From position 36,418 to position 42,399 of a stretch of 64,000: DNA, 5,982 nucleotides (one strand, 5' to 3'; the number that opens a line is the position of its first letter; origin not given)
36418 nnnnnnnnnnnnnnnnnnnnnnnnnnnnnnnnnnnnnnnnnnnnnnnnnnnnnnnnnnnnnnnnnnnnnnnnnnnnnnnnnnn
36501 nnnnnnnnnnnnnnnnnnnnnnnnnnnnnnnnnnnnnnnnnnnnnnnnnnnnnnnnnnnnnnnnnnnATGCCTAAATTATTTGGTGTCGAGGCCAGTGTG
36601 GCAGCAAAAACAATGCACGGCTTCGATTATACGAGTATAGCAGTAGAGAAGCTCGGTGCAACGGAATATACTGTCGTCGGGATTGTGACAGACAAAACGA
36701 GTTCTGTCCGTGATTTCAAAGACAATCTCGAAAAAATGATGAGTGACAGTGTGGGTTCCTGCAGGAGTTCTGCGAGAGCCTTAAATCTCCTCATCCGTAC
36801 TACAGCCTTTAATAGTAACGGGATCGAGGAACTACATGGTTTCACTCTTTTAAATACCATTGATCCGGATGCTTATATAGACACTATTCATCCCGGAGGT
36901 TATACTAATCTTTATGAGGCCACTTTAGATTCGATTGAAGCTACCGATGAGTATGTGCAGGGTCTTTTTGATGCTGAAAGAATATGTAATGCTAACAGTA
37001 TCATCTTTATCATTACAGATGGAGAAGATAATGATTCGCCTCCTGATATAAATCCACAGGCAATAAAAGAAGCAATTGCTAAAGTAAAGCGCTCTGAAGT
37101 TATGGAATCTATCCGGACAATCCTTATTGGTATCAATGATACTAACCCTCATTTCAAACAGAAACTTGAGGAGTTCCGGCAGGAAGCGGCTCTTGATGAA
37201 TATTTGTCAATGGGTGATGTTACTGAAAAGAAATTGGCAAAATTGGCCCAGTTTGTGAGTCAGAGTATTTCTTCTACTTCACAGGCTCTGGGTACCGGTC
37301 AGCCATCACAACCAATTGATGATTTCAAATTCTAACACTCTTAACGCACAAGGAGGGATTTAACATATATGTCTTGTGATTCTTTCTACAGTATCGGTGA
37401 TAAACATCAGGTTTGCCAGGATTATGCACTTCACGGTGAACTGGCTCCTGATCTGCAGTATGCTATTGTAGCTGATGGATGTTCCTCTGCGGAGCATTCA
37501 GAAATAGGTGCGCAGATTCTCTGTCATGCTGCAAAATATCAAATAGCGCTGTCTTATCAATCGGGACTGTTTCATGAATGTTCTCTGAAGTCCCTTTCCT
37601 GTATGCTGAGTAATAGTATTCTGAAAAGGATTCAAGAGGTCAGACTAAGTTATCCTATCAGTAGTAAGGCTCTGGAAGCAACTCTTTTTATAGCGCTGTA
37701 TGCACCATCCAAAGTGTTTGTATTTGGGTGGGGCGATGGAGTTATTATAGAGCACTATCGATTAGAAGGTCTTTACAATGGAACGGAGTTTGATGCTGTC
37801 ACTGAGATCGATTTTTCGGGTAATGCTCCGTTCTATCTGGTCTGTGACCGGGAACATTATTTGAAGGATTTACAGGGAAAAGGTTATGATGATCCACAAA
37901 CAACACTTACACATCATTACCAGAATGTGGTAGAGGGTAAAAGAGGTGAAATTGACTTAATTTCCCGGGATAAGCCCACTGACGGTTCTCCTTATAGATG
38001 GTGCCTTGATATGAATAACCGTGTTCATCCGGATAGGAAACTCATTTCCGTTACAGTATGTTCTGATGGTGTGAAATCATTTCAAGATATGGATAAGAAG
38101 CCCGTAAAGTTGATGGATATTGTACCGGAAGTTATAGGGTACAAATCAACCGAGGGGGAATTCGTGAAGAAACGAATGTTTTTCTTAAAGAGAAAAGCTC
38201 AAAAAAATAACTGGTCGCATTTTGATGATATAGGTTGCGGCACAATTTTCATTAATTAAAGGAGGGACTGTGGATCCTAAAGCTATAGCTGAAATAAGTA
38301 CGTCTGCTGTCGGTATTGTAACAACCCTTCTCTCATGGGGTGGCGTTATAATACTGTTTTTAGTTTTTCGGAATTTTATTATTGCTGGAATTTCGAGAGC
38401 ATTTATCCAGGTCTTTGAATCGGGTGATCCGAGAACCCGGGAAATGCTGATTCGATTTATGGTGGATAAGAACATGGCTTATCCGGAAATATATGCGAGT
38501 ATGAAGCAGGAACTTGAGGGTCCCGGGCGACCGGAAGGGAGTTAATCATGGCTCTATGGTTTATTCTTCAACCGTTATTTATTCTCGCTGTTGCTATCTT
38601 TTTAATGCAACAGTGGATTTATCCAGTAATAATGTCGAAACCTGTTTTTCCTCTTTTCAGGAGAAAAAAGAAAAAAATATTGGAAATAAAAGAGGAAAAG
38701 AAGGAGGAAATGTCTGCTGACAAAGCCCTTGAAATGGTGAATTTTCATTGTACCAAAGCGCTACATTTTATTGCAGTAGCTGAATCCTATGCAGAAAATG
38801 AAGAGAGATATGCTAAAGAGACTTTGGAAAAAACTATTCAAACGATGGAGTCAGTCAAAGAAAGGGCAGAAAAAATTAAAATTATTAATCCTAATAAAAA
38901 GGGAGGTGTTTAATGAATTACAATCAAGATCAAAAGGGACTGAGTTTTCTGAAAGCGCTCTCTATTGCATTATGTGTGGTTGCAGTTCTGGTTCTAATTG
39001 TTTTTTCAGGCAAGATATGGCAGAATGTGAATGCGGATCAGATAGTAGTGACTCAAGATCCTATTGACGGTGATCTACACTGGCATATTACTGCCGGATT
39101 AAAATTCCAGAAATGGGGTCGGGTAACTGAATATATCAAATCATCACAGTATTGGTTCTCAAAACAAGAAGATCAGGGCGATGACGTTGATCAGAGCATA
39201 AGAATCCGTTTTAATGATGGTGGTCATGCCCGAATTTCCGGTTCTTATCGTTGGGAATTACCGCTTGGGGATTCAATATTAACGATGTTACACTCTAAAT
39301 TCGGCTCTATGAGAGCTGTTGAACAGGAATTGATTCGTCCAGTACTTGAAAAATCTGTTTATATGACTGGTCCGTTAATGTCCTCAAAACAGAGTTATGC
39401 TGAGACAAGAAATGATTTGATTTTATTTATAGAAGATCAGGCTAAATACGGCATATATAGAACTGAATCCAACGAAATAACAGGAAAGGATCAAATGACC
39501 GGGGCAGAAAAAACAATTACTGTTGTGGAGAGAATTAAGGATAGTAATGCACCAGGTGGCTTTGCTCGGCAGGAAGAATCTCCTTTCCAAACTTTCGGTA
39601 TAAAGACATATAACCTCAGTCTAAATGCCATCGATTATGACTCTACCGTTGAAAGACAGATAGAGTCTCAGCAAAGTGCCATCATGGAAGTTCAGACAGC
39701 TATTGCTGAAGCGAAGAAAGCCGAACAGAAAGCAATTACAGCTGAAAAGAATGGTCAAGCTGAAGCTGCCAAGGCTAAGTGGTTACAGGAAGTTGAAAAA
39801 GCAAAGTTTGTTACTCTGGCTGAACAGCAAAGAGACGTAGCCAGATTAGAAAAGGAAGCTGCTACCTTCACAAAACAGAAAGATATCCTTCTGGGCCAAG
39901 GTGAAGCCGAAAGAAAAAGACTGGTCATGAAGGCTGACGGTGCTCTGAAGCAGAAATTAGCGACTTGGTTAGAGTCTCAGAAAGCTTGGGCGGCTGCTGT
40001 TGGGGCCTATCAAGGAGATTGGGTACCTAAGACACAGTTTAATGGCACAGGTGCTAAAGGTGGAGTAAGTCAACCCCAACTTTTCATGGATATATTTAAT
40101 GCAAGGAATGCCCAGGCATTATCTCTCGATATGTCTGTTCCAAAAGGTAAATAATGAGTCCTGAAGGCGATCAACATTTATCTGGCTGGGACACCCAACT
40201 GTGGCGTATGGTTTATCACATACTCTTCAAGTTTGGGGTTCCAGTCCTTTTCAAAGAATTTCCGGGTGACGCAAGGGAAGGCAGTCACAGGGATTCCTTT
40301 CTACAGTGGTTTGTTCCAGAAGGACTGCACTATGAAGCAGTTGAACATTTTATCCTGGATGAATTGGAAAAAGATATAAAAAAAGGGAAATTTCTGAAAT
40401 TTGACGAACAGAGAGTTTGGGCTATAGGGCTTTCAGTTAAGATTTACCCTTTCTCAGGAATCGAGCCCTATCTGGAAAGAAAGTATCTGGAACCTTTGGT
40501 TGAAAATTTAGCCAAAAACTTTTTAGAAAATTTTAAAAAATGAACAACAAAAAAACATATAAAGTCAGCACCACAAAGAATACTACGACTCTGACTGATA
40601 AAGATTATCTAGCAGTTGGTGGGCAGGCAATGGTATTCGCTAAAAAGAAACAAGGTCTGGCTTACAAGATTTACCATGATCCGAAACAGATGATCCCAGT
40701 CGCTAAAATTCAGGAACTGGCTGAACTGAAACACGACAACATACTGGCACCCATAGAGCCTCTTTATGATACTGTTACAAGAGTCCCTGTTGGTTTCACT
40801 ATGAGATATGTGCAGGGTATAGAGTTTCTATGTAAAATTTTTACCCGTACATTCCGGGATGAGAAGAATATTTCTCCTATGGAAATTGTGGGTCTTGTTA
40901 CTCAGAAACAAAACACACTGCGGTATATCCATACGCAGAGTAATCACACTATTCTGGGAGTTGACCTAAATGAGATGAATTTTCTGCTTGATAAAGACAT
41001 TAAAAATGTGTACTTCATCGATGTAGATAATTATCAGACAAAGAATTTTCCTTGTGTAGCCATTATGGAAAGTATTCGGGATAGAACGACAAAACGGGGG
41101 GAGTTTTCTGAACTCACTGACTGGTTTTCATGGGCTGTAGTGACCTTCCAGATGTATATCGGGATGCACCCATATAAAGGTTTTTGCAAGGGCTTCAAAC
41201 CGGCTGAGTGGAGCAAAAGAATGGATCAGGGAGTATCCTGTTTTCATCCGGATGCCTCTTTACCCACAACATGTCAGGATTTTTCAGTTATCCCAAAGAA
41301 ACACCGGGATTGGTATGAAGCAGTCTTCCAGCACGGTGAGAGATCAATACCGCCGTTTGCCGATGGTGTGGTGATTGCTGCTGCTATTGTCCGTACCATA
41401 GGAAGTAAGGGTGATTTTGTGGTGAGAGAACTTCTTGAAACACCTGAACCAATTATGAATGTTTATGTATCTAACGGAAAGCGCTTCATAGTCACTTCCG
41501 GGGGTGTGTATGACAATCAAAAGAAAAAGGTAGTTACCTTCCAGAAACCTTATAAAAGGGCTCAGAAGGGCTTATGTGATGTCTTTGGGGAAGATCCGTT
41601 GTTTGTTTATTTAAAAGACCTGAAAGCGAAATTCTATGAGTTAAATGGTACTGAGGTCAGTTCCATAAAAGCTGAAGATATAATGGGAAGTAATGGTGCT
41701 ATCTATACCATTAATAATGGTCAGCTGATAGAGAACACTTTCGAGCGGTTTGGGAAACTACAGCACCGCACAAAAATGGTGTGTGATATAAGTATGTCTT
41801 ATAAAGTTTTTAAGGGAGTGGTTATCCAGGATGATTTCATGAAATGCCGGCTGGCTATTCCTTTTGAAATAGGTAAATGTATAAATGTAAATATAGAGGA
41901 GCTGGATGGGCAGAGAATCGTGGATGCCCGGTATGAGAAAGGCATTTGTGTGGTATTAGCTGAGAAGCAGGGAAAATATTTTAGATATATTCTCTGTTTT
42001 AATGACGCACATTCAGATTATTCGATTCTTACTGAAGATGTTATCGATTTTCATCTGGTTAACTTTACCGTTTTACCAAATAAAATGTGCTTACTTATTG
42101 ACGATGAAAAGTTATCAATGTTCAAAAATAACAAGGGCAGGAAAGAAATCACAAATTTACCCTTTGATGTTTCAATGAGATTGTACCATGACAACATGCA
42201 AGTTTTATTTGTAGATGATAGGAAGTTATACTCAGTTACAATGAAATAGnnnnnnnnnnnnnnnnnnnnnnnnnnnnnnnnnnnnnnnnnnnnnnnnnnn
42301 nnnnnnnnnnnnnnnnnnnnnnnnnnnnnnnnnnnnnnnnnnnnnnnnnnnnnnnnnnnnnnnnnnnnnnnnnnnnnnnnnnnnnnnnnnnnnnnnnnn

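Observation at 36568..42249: TerY-P-like triad (vWA protein, PP2C-like phosphatase, Ser/Thr-kinase-like protein) with an embedded SPFH protein and small membrane proteins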

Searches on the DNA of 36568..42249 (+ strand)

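Call 8: search_dna_similar(query=window:36568-42249:+, collection=phages, mode=distant, max_rows=20)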
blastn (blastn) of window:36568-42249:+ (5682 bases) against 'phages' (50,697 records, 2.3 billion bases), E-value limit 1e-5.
Records with a match: 1; places in all: 1; records where one place covers at least 80% of the query: 0.
Best place of each record, by identity: 60-80% 1.
By first word of the organism name: uncultured 1.
By host as written in the record: - 1.
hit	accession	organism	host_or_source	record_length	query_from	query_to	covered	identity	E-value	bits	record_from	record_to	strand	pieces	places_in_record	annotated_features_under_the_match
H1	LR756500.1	uncultured phage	metagenomic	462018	2428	3463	18%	65.6%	1e-52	215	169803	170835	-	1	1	record has no annotation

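Call 36: get_annotated_region(hit=H1, flank=6000)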
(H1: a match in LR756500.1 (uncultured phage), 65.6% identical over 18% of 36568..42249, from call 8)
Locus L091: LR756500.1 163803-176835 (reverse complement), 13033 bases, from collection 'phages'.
description: uncultured phage genome assembly, chromosome: 1.
organism: uncultured phage (NCBI taxid 278008)
taxonomy: Viruses; environmental samples
host: -; source: metagenomic; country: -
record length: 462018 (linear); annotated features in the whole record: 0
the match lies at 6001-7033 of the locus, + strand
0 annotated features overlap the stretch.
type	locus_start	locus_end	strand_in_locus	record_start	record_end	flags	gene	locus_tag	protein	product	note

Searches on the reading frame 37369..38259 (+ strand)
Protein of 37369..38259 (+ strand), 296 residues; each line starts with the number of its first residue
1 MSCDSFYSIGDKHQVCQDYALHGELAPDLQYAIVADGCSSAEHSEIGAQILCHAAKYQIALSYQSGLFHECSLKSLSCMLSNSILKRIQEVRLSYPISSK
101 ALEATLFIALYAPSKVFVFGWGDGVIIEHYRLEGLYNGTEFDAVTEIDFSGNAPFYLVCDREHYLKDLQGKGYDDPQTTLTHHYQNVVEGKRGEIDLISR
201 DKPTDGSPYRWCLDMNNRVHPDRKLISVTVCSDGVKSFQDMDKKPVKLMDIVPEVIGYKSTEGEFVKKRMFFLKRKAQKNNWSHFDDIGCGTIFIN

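Call 3: search_protein_families(library=pfam, proteins=[window:37369-38259:+], max_evalue=0.1)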
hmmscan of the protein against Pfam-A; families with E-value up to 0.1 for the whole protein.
window:37369-38259:+ (296 aa): 1 family
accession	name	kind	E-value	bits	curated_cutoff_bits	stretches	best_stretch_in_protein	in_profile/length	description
PF13672.11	PP2C_2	-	2.1e-16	60.5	24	1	12-127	8-119/209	Protein phosphatase 2C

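Call 4: search_protein_families(library=padloc, proteins=[window:37369-38259:+], max_evalue=0.1)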
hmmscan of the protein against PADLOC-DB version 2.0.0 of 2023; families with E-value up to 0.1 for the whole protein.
window:37369-38259:+ (296 aa): 0 families

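Call 5: search_protein_families(library=phrogs, proteins=[window:37369-38259:+], max_evalue=0.01)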
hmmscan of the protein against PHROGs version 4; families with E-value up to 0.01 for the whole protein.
window:37369-38259:+ (296 aa): 0 families

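Call 6: search_protein_families(library=ncbifam, proteins=[window:37369-38259:+], max_evalue=0.01)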
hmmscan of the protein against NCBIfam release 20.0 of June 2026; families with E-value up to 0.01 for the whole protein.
window:37369-38259:+ (296 aa): 0 families

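Call 10: search_dna_similar(query=window:37369-38259:+, collection=phages, mode=protein, max_rows=30, max_evalue=0.001)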
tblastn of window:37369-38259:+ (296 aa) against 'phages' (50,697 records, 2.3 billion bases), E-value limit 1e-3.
Records with a match: 2; places in all: 2; records where one place covers at least 80% of the query: 2.
Best place of each record, by identity: <60% 2.
By first word of the organism name: uncultured 2.
By host as written in the record: - 2.
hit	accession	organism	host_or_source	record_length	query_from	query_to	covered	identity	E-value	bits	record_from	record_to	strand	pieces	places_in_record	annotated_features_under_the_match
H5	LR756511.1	uncultured phage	metagenomic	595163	1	293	99%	29.4%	7e-21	98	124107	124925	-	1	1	record has no annotation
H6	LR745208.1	uncultured phage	metagenomic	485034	1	294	99%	27.1%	9e-23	103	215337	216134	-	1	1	record has no annotation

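Call 26: search_solved_structures(query=window:37369-38259:+, max_evalue=1, show_alignments=2)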
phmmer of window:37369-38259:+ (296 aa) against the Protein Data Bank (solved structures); distinct sequences matched with E-value up to 1: 0.

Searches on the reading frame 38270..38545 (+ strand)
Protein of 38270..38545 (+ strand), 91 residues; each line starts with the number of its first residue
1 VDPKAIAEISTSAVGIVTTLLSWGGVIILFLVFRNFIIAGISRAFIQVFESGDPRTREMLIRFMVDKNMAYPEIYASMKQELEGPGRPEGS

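Call 3: search_protein_families(library=pfam, proteins=[window:38270-38545:+], max_evalue=0.1)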
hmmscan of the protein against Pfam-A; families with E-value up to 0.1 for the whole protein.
window:38270-38545:+ (91 aa): 0 families

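Call 4: search_protein_families(library=padloc, proteins=[window:38270-38545:+], max_evalue=0.1)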
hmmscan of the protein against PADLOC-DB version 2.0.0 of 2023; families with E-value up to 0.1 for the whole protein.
window:38270-38545:+ (91 aa): 0 families

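Call 5: search_protein_families(library=phrogs, proteins=[window:38270-38545:+], max_evalue=0.01)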
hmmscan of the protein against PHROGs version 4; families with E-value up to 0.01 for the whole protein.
window:38270-38545:+ (91 aa): 0 families

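Call 6: search_protein_families(library=ncbifam, proteins=[window:38270-38545:+], max_evalue=0.01)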
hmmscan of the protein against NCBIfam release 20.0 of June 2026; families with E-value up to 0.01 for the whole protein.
window:38270-38545:+ (91 aa): 0 families

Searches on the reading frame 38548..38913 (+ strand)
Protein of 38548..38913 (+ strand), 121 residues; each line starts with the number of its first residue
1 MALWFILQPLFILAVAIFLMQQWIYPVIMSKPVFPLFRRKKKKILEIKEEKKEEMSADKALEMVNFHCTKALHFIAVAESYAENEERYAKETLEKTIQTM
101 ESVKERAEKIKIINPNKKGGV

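Call 3: search_protein_families(library=pfam, proteins=[window:38548-38913:+], max_evalue=0.1)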
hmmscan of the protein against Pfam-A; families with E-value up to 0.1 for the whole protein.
window:38548-38913:+ (121 aa): 2 families
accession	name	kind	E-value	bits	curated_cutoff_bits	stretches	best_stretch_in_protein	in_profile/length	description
PF21854.2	Treslin_N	-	0.057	13.4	26.5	1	18-63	104-148/195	Treslin, N-terminal domain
PF11488.14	Lge1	-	0.069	13.8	25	1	32-86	2-57/71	Transcriptional regulatory protein LGE1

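Call 4: search_protein_families(library=padloc, proteins=[window:38548-38913:+], max_evalue=0.1)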
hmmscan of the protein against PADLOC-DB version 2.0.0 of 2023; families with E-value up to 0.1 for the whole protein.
window:38548-38913:+ (121 aa): 1 family
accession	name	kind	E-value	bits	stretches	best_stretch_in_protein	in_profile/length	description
PDLC01053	Csx1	-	0.024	12.8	1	8-104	46-137/212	TM+CARF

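Call 5: search_protein_families(library=phrogs, proteins=[window:38548-38913:+], max_evalue=0.01)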
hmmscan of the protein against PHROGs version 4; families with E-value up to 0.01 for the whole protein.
window:38548-38913:+ (121 aa): 0 families

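Call 6: search_protein_families(library=ncbifam, proteins=[window:38548-38913:+], max_evalue=0.01)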
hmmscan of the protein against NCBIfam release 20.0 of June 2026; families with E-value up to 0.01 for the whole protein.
window:38548-38913:+ (121 aa): 0 families

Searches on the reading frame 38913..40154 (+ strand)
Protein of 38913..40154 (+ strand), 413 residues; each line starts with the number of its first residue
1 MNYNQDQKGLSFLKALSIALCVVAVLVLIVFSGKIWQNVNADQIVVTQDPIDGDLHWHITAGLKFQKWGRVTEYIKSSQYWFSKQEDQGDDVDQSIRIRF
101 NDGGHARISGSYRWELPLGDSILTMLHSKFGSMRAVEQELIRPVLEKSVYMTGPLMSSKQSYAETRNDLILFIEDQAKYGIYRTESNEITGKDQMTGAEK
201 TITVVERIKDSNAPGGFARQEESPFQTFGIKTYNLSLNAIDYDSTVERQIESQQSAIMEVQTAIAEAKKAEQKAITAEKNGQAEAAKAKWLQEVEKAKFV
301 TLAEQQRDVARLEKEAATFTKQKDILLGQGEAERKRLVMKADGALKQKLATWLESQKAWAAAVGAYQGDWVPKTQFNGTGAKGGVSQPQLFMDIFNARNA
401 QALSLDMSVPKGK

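Call 3: search_protein_families(library=pfam, proteins=[window:38913-40154:+], max_evalue=0.1)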
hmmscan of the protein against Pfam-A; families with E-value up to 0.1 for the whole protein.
window:38913-40154:+ (413 aa): 2 families
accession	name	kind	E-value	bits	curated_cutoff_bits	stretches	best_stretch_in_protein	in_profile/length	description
PF01145.31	Band_7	-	1.5e-05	25.6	23.6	1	45-269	9-174/176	SPFH domain / Band 7 family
PF10011.15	DUF2254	-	0.058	12.6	28.8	0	12-45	123-156/368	Predicted membrane protein (DUF2254)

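Call 4: search_protein_families(library=padloc, proteins=[window:38913-40154:+], max_evalue=0.1)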
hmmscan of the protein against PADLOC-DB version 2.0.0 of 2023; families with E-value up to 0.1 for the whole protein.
window:38913-40154:+ (413 aa): 0 families

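Call 5: search_protein_families(library=phrogs, proteins=[window:38913-40154:+], max_evalue=0.01)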
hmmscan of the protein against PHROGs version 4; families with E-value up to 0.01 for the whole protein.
window:38913-40154:+ (413 aa): 2 families
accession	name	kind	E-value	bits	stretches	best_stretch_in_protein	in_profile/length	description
phrog_11908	-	unknown function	7e-38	131.5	1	18-407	7-427/430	-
phrog_200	-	other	1.8e-07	31.6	1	228-321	244-323/379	lipoprotein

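Call 6: search_protein_families(library=ncbifam, proteins=[window:38913-40154:+], max_evalue=0.01)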
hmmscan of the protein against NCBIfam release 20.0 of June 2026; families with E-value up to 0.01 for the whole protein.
window:38913-40154:+ (413 aa): 0 families

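Call 37: find_homologous_proteins(query=window:38913-40154:+, max_evalue=0.001)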
Query window:38913-40154:+ (413 aa): 2456 proteins with E <= 0.001 among 8000 candidates; the best 120 are listed.
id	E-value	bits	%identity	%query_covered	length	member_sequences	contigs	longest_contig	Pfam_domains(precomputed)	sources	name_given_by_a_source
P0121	2.3e-269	911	100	100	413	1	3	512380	-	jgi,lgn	jgi:hypothetical protein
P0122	4.1e-201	686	76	100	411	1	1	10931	-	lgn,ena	-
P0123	9.2e-199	678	75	100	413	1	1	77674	-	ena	-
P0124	6.8e-195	665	75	100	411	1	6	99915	-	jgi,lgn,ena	-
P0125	3.6e-193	660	73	100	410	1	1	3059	-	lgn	-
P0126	7.2e-186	636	70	100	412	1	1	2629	-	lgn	-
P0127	2.6e-148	512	60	93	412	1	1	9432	PF01145.32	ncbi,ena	-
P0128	8.0e-148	510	59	99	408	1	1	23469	-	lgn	-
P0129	7.3e-140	484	57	97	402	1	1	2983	PF01145.32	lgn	-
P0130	1.4e-138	480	56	100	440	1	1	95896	-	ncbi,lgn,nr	ncbi:MAG: SPFH domain-containing protein [Nanoarchaeota archaeon]|nr:SPFH domain-containing protein 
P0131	2.5e-138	479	60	92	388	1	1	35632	PF01145.32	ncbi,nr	ncbi:SPFH domain-containing protein [Patescibacteria group bacterium AH-259-L05]|nr:SPFH domain-cont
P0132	2.2e-137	476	56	99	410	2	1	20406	PF01145.32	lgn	-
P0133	2.3e-137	476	55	99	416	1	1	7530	PF01145.32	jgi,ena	-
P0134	1.2e-136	474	57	95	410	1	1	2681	-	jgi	-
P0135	2.5e-136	473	57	97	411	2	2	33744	-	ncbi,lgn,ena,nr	ncbi:hypothetical protein KAR91_19850 [Candidatus Pacearchaeota archaeon]|nr:hypothetical protein [C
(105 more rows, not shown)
